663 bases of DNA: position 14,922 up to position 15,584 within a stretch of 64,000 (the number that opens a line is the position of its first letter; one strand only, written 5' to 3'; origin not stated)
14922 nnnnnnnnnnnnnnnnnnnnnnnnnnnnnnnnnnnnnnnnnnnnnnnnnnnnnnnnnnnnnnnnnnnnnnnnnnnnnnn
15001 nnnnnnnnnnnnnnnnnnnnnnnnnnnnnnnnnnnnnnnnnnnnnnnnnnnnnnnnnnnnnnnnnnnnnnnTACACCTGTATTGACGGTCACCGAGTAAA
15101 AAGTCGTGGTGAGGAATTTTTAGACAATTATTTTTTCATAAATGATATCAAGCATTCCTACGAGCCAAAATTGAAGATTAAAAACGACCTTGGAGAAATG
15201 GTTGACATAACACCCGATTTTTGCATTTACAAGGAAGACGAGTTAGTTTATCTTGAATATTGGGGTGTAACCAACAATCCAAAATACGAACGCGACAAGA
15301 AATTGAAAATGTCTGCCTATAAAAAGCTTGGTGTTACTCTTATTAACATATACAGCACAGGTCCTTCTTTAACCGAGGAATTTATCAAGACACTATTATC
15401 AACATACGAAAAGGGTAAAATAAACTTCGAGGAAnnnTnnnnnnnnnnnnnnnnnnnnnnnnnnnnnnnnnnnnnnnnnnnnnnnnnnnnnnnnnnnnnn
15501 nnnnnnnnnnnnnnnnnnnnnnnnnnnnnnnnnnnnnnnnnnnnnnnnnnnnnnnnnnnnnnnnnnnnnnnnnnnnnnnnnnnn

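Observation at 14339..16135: Orphan two-gene nuclease-like cassette: candidate undescribed defence or restriction-type module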

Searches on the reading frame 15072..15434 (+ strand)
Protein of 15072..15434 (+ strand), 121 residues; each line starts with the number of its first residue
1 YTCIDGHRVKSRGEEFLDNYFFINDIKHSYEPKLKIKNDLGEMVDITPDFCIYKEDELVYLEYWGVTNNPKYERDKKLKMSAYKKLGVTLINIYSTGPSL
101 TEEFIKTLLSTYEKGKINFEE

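Call 83: search_dna_similar(query=window:15072-15434:+, collection=plasmids, mode=protein, max_evalue=0.001, max_rows=25)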
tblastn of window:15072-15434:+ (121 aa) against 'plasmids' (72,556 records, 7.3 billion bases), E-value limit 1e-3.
Records with a match: 9; places in all: 9; records where one place covers at least 80% of the query: 1.
Best place of each record, by identity: <60% 9.
By first word of the organism name: Vibrio 5; Nostoc 1; Methylotuvimicrobium 1; Polaromonas 1; Candidatus 1.
By predicted mobility (MOB-suite, as given by PLSDB): non-mobilizable 6; mobilizable 2; conjugative 1.
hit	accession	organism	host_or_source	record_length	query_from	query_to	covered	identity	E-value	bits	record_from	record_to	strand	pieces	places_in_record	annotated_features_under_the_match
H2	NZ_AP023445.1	Nostoc sp. MS1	-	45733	1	108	89%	34.9%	3e-9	60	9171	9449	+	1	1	hypothetical protein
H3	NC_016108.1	Methylotuvimicrobium alcaliphilum 20Z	-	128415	1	93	77%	34.0%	2e-8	57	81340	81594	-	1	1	hypothetical protein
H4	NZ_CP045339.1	Vibrio sp. THAF190c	pure culture,Surface of a polyethylene ...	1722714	4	94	75%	33.0%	5e-7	54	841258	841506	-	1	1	none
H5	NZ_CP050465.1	Vibrio campbellii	single cell,seawater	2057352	4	93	74%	31.1%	1e-6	52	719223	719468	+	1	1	none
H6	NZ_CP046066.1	Vibrio sp. THAF191d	pure culture,Surface of a polyethylene ...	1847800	4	65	51%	38.7%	2e-4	46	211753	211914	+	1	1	none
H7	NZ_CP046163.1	Vibrio sp. THAF191c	pure culture,Surface of a polyethylene ...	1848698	4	65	51%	38.7%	2e-4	46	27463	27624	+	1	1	none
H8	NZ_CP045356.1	Vibrio sp. THAF64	pure culture,Surface of a sandy ...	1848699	4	65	51%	38.7%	2e-4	46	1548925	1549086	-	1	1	none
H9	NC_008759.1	Polaromonas naphthalenivorans CJ2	-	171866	1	69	57%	31.9%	2e-4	46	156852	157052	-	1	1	UvrD-helicase domain-containing protein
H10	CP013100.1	Candidatus Tenderia electrophaga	mixed culture,Biocathode MCL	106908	6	66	50%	34.4%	7e-4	45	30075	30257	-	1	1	hypothetical protein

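Call 84: search_dna_similar(query=window:15072-15434:+, collection=phages, mode=protein, max_evalue=0.001, max_rows=25)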
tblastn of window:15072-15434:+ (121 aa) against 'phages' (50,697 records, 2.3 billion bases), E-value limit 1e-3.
Records with a match: 1; places in all: 1; records where one place covers at least 80% of the query: 1.
Best place of each record, by identity: <60% 1.
By first word of the organism name: Bacteriophage 1.
By host as written in the record: - 1.
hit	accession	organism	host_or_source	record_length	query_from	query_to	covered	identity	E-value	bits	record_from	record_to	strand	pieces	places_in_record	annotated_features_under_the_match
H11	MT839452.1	Bacteriophage sp.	human fecal samples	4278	2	108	88%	28.9%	1e-5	49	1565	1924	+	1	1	record has no annotation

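Call 85: get_annotated_region(hit=H9, flank=6000)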
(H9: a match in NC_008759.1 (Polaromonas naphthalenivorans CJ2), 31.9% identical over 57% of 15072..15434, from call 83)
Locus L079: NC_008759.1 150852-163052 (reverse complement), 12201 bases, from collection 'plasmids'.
description: Polaromonas naphthalenivorans CJ2 plasmid pPNAP03, complete sequence
organism: Polaromonas naphthalenivorans CJ2 (NCBI taxid 365044)
taxonomy: Bacteria; Pseudomonadota; Betaproteobacteria; Burkholderiales; Comamonadaceae; Polaromonas; Polaromonas naphthalenivorans; Polaromonas naphthalenivorans CJ2
host: -; source: -; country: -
typing (MOB-suite, as given by PLSDB): non-mobilizable; replicon rep_cluster_29
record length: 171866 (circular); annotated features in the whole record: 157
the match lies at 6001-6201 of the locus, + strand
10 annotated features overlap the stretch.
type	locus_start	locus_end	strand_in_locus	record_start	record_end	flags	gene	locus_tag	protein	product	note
CDS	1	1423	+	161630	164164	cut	-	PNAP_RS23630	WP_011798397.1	hypothetical protein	-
CDS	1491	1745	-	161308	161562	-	-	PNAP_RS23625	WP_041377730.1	hypothetical protein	-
CDS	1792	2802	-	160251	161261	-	-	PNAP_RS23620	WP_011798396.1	hypothetical protein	-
CDS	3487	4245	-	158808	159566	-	-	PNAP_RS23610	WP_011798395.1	hypothetical protein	-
CDS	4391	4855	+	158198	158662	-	-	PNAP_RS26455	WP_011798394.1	topoisomerase DNA-binding C4 zinc finger domain-containing protein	GO:0006265 - DNA topological change [Evidence IEA]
CDS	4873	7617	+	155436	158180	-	-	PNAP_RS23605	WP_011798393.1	UvrD-helicase domain-containing protein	-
CDS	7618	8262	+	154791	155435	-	-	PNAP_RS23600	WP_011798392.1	hypothetical protein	-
CDS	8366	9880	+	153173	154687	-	-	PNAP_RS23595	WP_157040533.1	hypothetical protein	-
CDS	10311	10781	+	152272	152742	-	-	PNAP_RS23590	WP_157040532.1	hypothetical protein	-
CDS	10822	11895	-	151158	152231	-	-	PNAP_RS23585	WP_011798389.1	hypothetical protein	-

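Call 86: get_annotated_region(hit=H3, flank=6000)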
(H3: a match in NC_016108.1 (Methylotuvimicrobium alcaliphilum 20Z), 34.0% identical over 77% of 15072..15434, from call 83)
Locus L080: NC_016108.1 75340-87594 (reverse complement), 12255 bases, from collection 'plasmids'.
description: Methylotuvimicrobium alcaliphilum 20Z plasmid MEALZ_p, complete sequence
organism: Methylotuvimicrobium alcaliphilum 20Z (NCBI taxid 1091494)
taxonomy: Bacteria; Pseudomonadota; Gammaproteobacteria; Methylococcales; Methylococcaceae; Methylotuvimicrobium; Methylotuvimicrobium alcaliphilum; Methylotuvimicrobium alcaliphilum 20Z
host: -; source: -; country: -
typing (MOB-suite, as given by PLSDB): conjugative; relaxase MOBP; mating-pair formation MPF_T
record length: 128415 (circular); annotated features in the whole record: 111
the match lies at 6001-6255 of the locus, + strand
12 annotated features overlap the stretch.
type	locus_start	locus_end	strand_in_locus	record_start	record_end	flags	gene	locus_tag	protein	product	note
CDS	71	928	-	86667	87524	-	-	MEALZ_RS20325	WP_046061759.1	3'-5' exonuclease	-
CDS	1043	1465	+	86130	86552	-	-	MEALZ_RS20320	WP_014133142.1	hypothetical protein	-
CDS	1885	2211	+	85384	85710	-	-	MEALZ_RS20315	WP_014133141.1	hypothetical protein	-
CDS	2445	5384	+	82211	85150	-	-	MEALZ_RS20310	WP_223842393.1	UvrD-helicase domain-containing protein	-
CDS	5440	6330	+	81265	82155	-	-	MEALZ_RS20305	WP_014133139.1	hypothetical protein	-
CDS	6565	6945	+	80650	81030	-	-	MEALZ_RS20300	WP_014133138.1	DUF2513 domain-containing protein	-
CDS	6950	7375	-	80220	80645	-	umuD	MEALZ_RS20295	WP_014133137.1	translesion error-prone DNA polymerase V autoproteolytic subunit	-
CDS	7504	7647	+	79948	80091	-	-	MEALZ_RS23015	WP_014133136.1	hypothetical protein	-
CDS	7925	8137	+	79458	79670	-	-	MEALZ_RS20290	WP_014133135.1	hypothetical protein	-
CDS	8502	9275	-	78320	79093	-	-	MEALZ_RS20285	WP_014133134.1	hypothetical protein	-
CDS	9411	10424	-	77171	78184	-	-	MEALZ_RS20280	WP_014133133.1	hypothetical protein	-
CDS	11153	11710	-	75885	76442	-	-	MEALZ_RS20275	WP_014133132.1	recombinase family protein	GO:0006310 - DNA recombination [Evidence IEA]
